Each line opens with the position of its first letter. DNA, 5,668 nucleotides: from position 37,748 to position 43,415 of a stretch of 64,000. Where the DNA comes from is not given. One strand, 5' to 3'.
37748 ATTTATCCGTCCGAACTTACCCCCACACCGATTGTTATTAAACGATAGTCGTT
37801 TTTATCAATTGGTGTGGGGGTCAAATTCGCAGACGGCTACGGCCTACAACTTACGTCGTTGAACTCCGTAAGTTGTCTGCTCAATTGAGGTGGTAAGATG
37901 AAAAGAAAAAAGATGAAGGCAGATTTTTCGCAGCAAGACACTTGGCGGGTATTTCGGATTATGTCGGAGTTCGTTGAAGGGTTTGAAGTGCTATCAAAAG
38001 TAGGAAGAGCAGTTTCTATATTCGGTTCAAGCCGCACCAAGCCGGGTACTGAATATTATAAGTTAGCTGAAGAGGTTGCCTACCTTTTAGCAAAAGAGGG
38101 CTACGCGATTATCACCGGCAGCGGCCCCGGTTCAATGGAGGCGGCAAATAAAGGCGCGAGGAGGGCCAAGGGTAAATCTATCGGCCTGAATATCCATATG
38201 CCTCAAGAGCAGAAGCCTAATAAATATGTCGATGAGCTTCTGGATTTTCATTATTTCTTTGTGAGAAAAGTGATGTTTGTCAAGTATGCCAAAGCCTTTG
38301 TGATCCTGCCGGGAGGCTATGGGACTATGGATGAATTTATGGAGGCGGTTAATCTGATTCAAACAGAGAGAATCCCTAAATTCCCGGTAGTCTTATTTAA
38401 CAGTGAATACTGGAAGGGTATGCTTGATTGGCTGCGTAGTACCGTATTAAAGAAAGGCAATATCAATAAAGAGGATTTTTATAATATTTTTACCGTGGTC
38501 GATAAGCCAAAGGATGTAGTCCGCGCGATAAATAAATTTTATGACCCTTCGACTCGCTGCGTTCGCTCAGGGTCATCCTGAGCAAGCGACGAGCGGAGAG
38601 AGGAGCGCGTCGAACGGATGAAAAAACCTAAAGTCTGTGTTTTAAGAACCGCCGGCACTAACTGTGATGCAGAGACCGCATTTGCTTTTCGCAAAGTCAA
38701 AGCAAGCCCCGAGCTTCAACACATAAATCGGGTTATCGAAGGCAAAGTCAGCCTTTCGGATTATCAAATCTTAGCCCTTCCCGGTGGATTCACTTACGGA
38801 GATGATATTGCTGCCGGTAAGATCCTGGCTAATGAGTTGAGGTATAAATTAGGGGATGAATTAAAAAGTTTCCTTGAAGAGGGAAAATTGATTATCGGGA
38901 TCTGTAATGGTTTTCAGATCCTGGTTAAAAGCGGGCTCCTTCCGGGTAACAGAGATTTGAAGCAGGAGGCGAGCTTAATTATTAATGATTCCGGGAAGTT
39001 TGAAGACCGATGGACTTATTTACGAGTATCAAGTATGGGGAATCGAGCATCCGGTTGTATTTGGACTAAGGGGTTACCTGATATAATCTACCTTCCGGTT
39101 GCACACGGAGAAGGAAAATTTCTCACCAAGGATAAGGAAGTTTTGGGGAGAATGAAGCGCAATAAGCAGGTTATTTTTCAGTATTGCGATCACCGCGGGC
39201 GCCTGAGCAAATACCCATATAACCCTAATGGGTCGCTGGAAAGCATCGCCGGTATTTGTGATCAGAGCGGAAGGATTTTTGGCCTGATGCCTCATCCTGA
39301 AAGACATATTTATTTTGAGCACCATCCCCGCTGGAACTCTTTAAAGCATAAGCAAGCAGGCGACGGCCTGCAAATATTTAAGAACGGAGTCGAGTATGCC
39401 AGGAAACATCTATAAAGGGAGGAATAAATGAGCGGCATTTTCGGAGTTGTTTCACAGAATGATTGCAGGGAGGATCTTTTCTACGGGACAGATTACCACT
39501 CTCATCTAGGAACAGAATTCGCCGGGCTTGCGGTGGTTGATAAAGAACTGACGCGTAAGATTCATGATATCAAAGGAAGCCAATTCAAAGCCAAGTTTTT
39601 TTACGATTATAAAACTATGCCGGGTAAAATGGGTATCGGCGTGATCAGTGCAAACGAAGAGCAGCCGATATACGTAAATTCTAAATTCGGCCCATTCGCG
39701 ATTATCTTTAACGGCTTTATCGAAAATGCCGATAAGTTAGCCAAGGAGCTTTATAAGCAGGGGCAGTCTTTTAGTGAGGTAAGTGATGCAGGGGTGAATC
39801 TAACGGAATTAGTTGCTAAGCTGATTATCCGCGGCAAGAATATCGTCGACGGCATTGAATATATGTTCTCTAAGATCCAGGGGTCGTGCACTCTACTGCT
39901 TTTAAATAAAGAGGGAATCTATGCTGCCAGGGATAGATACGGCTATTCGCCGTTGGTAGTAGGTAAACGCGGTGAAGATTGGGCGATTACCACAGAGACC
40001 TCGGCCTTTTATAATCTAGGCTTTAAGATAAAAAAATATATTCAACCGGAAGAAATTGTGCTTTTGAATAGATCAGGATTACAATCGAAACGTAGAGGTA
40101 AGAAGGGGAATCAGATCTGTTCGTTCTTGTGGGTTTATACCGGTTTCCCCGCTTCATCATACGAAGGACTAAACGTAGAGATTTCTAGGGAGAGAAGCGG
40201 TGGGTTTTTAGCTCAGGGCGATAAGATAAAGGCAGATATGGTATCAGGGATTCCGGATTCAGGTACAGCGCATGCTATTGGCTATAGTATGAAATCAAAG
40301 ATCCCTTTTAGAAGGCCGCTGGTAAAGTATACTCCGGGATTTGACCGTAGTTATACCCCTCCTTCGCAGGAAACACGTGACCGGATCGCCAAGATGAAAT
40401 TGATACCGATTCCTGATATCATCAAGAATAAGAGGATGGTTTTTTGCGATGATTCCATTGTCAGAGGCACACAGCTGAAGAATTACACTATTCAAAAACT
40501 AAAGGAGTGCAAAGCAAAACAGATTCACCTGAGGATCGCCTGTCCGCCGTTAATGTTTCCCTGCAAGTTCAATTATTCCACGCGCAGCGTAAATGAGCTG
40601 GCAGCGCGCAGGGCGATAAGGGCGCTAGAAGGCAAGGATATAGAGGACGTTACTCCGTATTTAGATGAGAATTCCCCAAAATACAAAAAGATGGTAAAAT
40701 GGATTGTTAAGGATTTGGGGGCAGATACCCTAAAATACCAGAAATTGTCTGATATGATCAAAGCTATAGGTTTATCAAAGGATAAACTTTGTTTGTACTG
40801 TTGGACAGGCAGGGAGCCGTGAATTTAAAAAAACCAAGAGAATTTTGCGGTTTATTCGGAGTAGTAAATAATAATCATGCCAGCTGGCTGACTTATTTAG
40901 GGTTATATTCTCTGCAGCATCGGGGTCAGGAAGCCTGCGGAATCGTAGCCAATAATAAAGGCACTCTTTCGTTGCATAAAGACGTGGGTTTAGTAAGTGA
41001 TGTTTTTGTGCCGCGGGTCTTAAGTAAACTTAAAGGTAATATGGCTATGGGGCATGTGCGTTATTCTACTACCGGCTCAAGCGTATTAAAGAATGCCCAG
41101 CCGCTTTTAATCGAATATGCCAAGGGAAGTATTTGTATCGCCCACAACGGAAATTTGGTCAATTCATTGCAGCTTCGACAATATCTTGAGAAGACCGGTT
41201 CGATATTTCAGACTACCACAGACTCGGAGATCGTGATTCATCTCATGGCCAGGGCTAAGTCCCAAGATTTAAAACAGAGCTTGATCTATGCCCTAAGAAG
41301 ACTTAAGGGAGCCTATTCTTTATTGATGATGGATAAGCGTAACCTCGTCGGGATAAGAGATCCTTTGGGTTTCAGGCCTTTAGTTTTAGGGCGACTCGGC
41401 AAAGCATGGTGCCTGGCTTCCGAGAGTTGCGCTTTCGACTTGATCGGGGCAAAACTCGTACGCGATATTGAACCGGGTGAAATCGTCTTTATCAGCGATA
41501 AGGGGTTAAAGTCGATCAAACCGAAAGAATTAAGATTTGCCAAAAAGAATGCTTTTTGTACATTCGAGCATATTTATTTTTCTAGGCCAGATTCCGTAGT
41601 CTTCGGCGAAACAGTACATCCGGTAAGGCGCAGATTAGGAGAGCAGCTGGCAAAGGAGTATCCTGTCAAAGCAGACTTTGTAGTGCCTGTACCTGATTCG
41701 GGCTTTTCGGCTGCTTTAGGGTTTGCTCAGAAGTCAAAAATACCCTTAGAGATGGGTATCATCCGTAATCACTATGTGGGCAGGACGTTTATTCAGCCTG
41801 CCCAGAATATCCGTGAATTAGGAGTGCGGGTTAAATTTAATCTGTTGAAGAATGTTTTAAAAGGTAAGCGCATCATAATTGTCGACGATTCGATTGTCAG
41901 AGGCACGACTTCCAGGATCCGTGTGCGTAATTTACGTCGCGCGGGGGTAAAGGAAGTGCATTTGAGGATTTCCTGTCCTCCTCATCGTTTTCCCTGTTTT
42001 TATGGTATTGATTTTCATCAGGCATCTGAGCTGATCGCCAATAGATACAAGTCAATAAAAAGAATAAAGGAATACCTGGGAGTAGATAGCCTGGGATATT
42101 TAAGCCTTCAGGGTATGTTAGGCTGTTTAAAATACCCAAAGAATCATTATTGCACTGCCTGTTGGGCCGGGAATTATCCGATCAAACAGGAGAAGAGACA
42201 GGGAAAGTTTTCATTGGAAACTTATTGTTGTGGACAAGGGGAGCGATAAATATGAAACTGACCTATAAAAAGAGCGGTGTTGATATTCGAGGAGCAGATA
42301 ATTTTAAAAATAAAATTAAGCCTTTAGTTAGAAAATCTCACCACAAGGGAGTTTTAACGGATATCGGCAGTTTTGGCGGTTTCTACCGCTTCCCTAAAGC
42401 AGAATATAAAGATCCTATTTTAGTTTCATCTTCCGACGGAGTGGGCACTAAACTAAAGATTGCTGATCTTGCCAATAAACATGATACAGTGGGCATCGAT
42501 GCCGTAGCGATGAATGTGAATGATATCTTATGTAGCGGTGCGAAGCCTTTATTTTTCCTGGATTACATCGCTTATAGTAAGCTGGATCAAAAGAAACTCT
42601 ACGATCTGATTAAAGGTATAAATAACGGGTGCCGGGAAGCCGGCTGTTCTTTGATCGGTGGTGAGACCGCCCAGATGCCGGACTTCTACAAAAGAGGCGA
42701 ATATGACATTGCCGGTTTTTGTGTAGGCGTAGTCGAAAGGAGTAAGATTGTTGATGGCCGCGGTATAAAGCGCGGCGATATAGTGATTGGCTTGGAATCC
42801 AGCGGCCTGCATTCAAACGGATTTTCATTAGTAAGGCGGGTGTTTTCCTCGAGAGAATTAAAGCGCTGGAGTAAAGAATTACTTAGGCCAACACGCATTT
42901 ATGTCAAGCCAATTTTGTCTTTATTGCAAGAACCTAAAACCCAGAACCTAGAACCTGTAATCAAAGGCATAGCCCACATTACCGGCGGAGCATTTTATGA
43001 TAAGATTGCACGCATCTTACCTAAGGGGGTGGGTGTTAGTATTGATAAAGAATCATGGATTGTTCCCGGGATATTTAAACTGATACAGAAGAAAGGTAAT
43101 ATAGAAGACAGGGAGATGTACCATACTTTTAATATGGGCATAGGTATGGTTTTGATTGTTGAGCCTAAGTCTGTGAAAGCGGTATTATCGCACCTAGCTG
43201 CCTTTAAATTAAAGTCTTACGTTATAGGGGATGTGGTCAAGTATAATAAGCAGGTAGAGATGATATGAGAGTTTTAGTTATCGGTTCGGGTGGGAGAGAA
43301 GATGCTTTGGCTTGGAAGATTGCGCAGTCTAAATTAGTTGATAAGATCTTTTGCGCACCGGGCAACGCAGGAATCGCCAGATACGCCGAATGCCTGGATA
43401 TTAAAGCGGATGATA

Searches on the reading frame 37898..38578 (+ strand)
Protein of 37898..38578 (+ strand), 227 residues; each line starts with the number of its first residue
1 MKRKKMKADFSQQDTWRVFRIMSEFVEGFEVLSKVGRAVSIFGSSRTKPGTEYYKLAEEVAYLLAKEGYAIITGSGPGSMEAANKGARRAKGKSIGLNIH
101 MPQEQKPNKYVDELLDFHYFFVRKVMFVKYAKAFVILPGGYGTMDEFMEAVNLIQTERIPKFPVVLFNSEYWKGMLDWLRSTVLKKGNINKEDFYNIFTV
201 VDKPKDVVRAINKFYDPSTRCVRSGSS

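Call 15: search_protein_families(library=pfam, proteins=[window:37898-38578:+], max_evalue=0.0001)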
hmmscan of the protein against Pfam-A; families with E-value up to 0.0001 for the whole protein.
window:37898-38578:+ (227 aa): 2 families
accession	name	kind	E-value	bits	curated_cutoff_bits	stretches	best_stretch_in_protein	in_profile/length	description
PF03641.19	Lysine_decarbox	-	4.1e-36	124.5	27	1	80-210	1-130/131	Possible lysine decarboxylase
PF18306.6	LDcluster4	-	1.5e-17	64.1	26.3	1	38-152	3-115/151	SLOG cluster4 family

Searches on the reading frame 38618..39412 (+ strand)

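Call 15: search_protein_families(library=pfam, proteins=[window:38618-39412:+], max_evalue=0.0001)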
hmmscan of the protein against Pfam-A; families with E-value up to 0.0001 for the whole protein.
window:38618-39412:+ (265 aa): 3 families
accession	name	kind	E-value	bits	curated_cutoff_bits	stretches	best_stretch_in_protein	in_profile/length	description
PF13507.12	GATase_5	-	2.4e-81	273.1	27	1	3-260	1-259/260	CobB/CobQ-like glutamine amidotransferase domain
PF01965.30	DJ-1_PfpI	-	2.6e-07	31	26.6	1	35-112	48-117/165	DJ-1/PfpI family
PF07685.20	GATase_3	-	3.2e-06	27.3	27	1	38-105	28-91/196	CobB/CobQ-like glutamine amidotransferase domain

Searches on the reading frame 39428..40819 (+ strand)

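Call 15: search_protein_families(library=pfam, proteins=[window:39428-40819:+], max_evalue=0.0001)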
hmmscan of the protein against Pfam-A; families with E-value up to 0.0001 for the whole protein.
window:39428-40819:+ (464 aa): 2 families
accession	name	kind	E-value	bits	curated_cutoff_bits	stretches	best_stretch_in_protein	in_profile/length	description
PF13537.11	GATase_7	-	4.4e-16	59.4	25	1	73-194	8-121/123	Glutamine amidotransferase domain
PF13522.11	GATase_6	-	5.3e-07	30.2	27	1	76-181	27-121/130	Glutamine amidotransferase domain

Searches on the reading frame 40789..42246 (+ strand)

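Call 15: search_protein_families(library=pfam, proteins=[window:40789-42246:+], max_evalue=0.0001)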
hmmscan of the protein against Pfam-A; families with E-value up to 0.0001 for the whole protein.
window:40789-42246:+ (486 aa): 4 families
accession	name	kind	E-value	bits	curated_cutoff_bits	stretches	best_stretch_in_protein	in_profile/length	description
PF13537.11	GATase_7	-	6e-20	71.9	25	1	99-216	9-121/123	Glutamine amidotransferase domain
PF13522.11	GATase_6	-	3.3e-18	66.4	27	1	82-212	9-130/130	Glutamine amidotransferase domain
PF00156.33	Pribosyltran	-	3.5e-08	33.3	26.3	1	281-394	16-122/158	Phosphoribosyl transferase domain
PF13230.11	GATase_4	-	6.9e-07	28.9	23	1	80-156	66-141/272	Glutamine amidotransferases class-II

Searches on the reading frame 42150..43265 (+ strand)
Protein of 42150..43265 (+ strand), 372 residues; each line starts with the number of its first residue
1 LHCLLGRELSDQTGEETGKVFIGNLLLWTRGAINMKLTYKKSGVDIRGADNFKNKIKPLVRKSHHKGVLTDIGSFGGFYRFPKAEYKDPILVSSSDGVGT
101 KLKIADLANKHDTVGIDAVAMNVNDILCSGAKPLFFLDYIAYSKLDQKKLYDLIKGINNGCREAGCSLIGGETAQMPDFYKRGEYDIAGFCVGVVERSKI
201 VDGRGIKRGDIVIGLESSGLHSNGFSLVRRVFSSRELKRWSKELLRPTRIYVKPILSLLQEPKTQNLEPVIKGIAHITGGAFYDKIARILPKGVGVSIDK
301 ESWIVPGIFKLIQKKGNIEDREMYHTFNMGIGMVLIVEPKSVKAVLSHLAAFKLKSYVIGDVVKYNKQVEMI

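Call 15: search_protein_families(library=pfam, proteins=[window:42150-43265:+], max_evalue=0.0001)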
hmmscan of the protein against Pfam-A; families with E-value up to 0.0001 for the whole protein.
window:42150-43265:+ (372 aa): 2 families
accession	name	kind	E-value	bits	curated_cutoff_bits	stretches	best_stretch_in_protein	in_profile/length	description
PF02769.27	AIRS_C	-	8.8e-28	97.9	23.1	1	207-366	1-149/156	AIR synthase related protein, C-terminal domain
PF00586.29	AIRS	-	6e-27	94.7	24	1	91-195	15-112/112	AIR synthase related protein, N-terminal domain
